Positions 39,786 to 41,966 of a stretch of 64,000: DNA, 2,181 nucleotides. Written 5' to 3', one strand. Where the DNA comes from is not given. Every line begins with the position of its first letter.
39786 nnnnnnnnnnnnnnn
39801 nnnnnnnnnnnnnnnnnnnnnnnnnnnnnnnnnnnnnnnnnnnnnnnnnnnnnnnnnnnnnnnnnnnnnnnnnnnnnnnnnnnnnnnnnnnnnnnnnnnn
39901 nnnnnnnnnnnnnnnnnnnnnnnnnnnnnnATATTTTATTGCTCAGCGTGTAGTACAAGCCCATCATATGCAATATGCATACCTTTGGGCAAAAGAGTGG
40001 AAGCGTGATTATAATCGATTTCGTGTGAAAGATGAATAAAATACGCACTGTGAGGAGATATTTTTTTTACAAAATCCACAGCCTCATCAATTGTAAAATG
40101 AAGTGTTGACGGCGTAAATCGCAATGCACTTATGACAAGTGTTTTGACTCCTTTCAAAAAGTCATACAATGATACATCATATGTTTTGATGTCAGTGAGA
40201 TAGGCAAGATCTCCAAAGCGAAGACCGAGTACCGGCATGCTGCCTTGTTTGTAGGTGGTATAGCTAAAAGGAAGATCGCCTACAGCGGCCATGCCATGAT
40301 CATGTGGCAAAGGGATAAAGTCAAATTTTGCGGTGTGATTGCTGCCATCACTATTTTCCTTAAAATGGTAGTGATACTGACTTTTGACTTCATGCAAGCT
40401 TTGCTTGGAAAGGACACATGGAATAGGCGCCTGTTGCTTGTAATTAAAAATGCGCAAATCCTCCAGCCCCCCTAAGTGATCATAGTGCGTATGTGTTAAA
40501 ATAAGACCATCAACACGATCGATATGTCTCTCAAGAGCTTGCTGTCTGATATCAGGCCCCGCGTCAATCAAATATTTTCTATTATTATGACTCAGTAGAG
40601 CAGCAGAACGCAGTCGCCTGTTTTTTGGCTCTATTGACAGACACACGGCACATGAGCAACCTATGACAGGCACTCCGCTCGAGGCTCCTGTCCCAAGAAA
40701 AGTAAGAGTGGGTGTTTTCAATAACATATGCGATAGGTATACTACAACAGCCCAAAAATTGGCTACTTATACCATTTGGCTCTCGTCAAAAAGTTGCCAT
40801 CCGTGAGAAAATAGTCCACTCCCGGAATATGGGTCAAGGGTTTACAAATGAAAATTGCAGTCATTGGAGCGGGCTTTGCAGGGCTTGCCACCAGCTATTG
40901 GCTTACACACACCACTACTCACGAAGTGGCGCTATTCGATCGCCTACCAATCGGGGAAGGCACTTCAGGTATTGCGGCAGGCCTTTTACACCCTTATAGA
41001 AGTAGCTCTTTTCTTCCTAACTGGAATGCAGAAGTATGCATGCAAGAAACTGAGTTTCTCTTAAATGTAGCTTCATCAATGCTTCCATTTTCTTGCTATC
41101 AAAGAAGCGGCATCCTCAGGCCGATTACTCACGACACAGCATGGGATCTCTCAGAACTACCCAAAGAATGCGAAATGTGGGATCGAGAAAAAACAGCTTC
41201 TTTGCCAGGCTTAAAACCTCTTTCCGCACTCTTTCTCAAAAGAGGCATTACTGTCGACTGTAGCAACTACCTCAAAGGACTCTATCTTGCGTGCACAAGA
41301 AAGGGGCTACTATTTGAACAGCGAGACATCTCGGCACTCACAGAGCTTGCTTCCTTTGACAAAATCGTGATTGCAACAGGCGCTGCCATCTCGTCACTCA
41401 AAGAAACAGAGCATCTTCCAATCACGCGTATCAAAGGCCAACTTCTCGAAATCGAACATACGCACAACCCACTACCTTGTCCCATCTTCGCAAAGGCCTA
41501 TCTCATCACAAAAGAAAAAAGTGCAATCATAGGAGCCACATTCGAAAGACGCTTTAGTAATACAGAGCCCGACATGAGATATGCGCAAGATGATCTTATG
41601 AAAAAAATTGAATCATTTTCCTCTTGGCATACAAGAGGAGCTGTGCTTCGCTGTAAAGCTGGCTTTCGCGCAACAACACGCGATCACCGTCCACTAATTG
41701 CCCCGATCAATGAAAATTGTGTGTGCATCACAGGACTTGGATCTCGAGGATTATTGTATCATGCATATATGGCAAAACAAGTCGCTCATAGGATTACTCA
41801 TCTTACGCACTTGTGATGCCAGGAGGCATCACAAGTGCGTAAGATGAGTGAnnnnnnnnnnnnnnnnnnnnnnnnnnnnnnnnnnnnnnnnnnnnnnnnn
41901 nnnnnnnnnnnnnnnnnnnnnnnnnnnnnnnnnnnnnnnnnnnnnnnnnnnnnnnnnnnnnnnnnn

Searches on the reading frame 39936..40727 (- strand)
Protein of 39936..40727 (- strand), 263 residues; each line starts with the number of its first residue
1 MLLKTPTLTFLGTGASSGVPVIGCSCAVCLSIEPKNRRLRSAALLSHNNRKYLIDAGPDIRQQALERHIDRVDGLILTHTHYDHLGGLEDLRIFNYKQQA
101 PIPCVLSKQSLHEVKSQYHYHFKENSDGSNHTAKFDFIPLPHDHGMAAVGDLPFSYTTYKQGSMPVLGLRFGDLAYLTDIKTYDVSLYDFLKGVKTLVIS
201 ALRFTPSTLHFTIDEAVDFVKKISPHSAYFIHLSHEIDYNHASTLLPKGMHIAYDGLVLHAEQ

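Call 72: search_protein_families(library=pfam, proteins=[window:39936-40727:-], max_evalue=0.0001)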
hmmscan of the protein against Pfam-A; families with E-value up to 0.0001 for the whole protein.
window:39936-40727:- (263 aa): 2 families
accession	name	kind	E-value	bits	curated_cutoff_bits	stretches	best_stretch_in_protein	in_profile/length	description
PF12706.13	Lactamase_B_2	-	3.4e-27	95.8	27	1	50-232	1-199/200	Beta-lactamase superfamily domain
PF00753.33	Lactamase_B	-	4.5e-11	43.5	22.7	1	40-92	6-64/196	Metallo-beta-lactamase superfamily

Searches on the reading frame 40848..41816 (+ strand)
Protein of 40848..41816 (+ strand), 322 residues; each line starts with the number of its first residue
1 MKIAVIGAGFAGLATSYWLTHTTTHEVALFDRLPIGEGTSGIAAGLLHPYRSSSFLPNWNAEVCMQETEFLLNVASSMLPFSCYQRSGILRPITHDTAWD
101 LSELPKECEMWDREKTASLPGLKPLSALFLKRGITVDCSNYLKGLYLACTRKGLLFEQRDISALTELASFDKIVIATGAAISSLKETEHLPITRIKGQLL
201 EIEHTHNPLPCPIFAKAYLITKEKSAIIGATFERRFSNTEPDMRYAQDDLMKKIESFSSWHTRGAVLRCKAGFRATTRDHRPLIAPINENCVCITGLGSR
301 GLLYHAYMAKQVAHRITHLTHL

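Call 73: search_protein_families(library=pfam, proteins=[window:40848-41816:+], max_evalue=0.0001)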
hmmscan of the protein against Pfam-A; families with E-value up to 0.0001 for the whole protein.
window:40848-41816:+ (322 aa): 1 family
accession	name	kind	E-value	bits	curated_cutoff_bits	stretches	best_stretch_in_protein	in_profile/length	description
PF01266.30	DAO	-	3e-37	129.4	27.9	1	2-315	1-353/353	FAD dependent oxidoreductase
